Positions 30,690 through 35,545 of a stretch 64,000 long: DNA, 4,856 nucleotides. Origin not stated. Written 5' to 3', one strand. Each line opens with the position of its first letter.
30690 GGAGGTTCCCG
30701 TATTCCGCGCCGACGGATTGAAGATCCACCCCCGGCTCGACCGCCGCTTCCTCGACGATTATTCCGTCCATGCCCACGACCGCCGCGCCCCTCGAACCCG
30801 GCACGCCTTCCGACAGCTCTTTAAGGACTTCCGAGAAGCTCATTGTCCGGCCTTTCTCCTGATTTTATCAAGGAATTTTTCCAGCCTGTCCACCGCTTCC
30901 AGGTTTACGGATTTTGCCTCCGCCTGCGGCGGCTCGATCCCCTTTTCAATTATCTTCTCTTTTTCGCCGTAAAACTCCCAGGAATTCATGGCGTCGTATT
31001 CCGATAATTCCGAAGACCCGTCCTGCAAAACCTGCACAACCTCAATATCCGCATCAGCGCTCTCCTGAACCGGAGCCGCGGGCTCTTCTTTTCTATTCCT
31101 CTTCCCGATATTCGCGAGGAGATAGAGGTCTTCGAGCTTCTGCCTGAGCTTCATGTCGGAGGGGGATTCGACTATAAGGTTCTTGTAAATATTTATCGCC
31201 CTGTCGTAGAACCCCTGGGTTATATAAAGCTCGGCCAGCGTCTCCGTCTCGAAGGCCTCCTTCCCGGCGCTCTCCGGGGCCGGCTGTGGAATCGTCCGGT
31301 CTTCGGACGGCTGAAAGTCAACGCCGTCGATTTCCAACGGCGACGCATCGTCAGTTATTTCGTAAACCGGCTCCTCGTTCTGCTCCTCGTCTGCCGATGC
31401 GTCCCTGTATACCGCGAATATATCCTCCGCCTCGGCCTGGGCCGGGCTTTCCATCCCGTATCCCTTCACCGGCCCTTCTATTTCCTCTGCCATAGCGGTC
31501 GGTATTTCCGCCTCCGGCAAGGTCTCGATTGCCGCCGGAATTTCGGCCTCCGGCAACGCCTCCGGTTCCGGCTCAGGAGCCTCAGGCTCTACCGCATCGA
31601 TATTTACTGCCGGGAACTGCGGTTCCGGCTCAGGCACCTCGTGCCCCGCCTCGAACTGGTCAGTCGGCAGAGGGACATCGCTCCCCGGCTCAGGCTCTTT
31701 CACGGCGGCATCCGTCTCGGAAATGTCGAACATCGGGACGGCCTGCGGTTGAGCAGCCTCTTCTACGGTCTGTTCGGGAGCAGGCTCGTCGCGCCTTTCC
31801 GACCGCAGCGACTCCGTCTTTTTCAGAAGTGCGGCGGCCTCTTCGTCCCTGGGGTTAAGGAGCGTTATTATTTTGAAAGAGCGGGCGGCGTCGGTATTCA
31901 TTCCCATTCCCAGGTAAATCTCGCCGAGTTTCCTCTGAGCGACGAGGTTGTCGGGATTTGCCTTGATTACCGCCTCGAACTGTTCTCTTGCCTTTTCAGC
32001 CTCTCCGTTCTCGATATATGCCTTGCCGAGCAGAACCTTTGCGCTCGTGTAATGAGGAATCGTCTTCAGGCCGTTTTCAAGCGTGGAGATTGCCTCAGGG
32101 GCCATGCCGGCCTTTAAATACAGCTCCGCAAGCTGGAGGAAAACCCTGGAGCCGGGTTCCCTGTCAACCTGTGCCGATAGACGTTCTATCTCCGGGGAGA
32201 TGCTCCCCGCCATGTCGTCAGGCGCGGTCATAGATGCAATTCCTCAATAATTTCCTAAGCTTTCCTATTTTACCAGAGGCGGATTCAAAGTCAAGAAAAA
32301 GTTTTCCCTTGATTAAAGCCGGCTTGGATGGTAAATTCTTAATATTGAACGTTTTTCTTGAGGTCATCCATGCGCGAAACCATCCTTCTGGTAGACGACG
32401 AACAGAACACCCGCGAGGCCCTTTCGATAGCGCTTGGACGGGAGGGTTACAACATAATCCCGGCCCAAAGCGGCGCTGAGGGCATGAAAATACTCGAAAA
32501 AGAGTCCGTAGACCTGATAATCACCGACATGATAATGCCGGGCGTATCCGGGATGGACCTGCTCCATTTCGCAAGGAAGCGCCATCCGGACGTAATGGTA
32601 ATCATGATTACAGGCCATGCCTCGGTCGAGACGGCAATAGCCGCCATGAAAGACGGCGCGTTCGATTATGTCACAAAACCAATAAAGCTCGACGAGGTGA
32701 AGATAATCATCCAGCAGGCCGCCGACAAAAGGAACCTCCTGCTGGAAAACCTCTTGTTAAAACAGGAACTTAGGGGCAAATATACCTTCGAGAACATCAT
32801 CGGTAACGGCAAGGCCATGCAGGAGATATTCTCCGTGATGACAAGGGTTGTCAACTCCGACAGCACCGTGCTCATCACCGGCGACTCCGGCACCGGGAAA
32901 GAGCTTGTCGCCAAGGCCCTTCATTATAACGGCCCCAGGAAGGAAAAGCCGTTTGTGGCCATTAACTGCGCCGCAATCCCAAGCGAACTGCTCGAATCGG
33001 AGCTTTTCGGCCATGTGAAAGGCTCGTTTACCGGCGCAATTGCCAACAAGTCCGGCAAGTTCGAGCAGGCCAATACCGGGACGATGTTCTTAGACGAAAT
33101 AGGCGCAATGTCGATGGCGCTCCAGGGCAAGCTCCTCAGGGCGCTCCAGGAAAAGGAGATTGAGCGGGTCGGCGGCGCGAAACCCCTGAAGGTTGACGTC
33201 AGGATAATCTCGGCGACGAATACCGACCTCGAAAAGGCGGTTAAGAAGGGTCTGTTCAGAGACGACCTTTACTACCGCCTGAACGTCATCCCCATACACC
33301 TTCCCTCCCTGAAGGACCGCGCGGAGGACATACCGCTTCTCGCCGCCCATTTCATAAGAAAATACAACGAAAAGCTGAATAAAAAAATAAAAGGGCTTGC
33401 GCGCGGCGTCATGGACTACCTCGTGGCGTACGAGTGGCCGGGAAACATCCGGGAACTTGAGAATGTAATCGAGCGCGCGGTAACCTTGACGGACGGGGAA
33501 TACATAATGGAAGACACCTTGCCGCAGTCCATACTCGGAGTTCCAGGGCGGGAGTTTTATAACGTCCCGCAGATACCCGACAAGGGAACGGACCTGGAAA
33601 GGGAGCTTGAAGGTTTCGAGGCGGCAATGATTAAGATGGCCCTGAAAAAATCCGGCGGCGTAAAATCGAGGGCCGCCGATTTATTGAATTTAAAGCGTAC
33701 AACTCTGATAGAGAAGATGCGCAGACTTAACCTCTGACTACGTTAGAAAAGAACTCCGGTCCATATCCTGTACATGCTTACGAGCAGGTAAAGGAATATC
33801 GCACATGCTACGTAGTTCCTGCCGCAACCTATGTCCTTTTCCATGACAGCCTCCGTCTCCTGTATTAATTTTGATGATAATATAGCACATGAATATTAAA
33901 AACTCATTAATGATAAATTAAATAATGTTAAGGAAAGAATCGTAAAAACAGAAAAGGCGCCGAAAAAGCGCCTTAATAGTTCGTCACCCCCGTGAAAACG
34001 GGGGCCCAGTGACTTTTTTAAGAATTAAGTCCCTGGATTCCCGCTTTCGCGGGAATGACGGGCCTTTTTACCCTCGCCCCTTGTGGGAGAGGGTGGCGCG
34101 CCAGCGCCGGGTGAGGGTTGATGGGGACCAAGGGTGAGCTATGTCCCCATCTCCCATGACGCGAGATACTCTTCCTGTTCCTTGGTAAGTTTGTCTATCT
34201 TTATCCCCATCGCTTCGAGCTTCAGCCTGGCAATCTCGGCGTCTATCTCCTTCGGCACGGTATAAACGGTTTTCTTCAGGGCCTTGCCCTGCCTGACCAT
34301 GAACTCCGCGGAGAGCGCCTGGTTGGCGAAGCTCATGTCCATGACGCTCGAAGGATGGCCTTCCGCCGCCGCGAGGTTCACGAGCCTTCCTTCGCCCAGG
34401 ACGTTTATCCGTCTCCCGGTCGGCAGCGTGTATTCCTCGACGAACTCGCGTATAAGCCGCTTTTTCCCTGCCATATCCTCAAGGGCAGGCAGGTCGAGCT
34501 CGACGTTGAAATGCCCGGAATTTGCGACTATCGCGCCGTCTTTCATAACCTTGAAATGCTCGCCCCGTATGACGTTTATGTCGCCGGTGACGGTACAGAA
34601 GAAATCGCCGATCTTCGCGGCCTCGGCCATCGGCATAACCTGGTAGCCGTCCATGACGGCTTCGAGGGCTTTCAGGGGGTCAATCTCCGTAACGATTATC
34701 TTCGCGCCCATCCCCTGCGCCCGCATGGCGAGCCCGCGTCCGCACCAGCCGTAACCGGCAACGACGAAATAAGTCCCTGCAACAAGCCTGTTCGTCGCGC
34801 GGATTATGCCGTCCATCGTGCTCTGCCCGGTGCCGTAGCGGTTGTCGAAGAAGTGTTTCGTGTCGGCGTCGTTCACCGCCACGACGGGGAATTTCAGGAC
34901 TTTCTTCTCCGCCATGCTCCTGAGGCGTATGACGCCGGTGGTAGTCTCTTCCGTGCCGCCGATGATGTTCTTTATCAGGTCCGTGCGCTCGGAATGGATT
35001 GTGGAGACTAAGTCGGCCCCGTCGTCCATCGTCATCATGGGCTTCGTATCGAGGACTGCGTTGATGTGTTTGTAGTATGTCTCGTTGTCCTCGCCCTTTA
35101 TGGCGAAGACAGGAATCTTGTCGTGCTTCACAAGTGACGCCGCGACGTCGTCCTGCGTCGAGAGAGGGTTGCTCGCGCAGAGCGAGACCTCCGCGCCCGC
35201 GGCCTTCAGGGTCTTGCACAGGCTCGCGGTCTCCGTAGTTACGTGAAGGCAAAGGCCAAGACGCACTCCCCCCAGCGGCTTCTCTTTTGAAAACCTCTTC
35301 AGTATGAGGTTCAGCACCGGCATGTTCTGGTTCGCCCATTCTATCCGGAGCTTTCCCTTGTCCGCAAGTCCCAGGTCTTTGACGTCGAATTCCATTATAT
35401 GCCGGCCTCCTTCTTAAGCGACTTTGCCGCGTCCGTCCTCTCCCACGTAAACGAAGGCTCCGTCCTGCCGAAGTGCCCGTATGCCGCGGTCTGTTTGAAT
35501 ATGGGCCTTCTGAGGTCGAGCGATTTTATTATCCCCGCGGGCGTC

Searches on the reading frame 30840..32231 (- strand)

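Call 57: search_protein_families(library=pfam, proteins=[window:30840-32231:-], max_evalue=0.00001)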
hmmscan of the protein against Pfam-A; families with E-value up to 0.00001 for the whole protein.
window:30840-32231:- (463 aa): 12 families
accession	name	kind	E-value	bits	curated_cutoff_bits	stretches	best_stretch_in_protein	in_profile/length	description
PF14559.12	TPR_19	-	3.8e-16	59.6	25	2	73-137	2-66/68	Tetratricopeptide repeat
PF13428.12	TPR_14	-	4.8e-14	51.9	23.5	0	65-104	4-43/44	Tetratricopeptide repeat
PF07719.23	TPR_2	-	1.1e-12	47.5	27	0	67-95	6-34/34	Tetratricopeptide repeat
PF13174.12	TPR_6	-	1.6e-10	41.4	26.3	0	66-94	4-32/33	Tetratricopeptide repeat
PF13432.12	TPR_16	-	4e-10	40.4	32.7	0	32-95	1-64/65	Tetratricopeptide repeat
PF13181.12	TPR_8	-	1.9e-09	37.4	25.7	0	64-95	3-34/34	Tetratricopeptide repeat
PF20225.4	DUF6584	-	2.5e-09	37.9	27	0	73-117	14-58/171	Family of unknown function (DUF6584)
PF13176.12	TPR_7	-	6.7e-08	32.5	27.9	0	332-359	5-34/36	Tetratricopeptide repeat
PF25058.1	ARM_TT21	-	1e-06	29.2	27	0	28-107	57-139/155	Tetratricopeptide repeat protein 21 ARM repeat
PF13414.12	TPR_11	-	1e-06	28.7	26.8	0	69-110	1-42/42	TPR repeat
PF00515.34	TPR_1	-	2.3e-06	27.6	27.8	0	67-95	6-34/34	Tetratricopeptide repeat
PF13424.12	TPR_12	-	3.7e-06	27.5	30.1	0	31-90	6-73/77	Tetratricopeptide repeat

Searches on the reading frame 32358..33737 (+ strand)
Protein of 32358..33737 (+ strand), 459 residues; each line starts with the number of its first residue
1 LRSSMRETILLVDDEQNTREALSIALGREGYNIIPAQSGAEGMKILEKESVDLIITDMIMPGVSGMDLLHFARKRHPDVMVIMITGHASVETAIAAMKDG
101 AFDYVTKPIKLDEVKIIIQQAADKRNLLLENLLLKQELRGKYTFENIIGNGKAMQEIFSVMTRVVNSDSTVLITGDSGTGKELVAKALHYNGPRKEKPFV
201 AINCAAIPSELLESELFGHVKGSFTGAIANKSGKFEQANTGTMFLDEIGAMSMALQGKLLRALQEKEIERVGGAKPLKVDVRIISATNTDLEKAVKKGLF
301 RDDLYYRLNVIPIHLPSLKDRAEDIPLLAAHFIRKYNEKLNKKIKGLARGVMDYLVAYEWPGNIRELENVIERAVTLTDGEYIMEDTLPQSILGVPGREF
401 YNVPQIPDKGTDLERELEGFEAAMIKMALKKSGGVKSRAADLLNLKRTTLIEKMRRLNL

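Call 57: search_protein_families(library=pfam, proteins=[window:32358-33737:+], max_evalue=0.00001)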
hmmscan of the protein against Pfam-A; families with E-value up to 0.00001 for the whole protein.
window:32358-33737:+ (459 aa): 5 families
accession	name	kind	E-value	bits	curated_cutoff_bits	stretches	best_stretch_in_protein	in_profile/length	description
PF00158.32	Sigma54_activat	-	7.2e-73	244.2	20.2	1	147-314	1-168/168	Sigma-54 interaction domain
PF00072.30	Response_reg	-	2.2e-28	99.1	30.2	1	9-117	1-109/111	Response regulator receiver domain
PF25601.1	AAA_lid_14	-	5.8e-28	97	27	1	319-393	1-75/87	AAA+ ATPase lid domain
PF14532.12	Sigma54_activ_2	-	1.2e-23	84.3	25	1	148-318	1-138/138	Sigma-54 interaction domain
PF02954.25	HTH_8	-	1.7e-12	47.2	22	1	417-456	2-41/42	Bacterial regulatory protein, Fis family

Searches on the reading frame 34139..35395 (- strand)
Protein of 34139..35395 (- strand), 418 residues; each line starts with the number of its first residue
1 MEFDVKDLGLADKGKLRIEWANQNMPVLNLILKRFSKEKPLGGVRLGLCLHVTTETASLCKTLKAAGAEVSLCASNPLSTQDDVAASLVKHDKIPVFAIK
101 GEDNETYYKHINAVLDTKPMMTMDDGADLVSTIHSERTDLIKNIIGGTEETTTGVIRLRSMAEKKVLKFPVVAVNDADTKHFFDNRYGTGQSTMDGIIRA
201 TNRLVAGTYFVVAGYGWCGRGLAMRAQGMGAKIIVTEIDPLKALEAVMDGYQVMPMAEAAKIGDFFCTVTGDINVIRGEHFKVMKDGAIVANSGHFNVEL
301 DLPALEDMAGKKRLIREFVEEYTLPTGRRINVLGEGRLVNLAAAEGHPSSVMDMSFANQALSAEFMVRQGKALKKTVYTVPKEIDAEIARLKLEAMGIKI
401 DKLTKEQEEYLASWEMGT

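Call 57: search_protein_families(library=pfam, proteins=[window:34139-35395:-], max_evalue=0.00001)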
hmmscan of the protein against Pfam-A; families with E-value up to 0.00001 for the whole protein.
window:34139-35395:- (418 aa): 2 families
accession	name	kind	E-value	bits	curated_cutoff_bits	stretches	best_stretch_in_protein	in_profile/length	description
PF05221.23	AdoHcyase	-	1e-64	219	25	2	2-135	1-138/299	S-adenosyl-L-homocysteine hydrolase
PF00670.27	AdoHcyase_NAD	-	1e-49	169.2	27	1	185-345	1-161/162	S-adenosyl-L-homocysteine hydrolase, NAD binding domain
